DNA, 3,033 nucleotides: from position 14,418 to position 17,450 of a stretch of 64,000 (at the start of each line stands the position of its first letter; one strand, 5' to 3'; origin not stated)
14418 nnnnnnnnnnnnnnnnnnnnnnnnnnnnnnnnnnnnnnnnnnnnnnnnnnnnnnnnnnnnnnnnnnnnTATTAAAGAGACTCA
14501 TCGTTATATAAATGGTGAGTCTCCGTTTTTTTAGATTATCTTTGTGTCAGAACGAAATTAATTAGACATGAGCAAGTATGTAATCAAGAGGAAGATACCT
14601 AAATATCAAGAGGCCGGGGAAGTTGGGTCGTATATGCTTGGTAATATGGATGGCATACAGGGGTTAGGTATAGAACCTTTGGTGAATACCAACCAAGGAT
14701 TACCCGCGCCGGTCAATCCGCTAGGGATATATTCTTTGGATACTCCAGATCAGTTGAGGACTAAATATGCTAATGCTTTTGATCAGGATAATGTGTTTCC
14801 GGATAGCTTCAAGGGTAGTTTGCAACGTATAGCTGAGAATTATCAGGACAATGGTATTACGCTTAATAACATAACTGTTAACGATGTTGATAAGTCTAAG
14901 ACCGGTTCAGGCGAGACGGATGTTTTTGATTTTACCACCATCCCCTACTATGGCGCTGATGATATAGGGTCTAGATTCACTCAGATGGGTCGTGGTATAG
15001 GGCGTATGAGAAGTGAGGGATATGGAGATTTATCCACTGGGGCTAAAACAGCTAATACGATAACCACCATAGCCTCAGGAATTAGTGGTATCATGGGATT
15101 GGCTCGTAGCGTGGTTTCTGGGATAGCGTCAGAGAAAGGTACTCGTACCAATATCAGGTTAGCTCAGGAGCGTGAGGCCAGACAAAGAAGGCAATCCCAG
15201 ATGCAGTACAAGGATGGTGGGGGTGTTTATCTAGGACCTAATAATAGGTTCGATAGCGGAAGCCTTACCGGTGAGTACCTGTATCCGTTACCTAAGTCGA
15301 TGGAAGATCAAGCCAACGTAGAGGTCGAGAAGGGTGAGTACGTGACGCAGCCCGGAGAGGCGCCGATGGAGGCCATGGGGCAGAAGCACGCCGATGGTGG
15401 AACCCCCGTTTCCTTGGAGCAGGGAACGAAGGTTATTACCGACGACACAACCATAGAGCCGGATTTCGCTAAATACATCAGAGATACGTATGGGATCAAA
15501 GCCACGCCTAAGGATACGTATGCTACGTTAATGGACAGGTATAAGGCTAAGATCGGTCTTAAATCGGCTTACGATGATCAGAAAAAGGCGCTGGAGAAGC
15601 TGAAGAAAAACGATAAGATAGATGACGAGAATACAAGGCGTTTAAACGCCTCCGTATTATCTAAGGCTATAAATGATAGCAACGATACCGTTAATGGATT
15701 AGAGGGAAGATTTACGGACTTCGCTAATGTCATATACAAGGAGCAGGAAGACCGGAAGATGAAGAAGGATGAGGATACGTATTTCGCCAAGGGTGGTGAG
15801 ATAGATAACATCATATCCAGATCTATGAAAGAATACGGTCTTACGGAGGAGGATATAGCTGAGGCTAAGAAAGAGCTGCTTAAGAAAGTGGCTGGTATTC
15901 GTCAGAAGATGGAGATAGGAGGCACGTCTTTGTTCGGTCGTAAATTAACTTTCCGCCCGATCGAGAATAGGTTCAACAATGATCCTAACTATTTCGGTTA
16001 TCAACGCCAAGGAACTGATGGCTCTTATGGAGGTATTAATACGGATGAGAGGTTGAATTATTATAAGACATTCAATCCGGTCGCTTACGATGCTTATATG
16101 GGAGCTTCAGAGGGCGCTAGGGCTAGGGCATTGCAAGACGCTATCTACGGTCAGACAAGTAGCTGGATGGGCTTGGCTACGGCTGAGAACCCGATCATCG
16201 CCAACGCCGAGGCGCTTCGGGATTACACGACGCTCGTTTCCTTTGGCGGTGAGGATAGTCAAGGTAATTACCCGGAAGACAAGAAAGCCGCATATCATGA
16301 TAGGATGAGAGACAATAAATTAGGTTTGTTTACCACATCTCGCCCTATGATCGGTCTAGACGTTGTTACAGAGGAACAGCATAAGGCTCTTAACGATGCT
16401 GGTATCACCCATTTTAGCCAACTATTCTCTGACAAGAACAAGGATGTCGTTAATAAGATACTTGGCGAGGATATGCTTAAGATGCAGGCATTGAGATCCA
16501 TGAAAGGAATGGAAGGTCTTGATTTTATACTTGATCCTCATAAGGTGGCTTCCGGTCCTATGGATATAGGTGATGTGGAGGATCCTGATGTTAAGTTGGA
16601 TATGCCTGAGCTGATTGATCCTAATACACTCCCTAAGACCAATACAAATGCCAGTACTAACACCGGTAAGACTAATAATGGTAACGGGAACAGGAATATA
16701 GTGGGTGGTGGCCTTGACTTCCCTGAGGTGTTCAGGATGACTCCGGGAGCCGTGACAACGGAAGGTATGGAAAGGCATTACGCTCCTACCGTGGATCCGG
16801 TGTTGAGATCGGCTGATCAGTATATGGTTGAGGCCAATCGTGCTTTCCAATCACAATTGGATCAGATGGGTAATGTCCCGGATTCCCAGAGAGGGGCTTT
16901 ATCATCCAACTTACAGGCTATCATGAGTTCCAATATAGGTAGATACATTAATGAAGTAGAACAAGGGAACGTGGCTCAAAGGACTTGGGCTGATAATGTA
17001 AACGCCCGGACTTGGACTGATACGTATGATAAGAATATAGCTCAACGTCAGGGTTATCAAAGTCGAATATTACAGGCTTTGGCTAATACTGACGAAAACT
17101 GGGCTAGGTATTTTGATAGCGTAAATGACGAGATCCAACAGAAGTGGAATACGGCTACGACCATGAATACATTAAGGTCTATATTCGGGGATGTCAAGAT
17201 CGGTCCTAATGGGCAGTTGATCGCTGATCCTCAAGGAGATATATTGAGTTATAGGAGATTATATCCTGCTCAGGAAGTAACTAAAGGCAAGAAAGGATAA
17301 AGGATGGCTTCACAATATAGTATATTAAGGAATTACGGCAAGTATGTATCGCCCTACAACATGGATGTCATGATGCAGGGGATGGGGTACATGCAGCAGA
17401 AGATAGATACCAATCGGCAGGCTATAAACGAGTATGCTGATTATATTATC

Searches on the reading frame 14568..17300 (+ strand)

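Call 28: search_protein_families(library=phrogs, proteins=[window:14568-17300:+], max_evalue=0.001)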
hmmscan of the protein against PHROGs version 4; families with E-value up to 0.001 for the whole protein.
window:14568-17300:+ (910 aa): 1 family
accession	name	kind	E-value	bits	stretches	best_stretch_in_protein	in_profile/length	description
phrog_36695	-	head and packaging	2.7e-36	126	2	168-436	280-547/895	virion structural protein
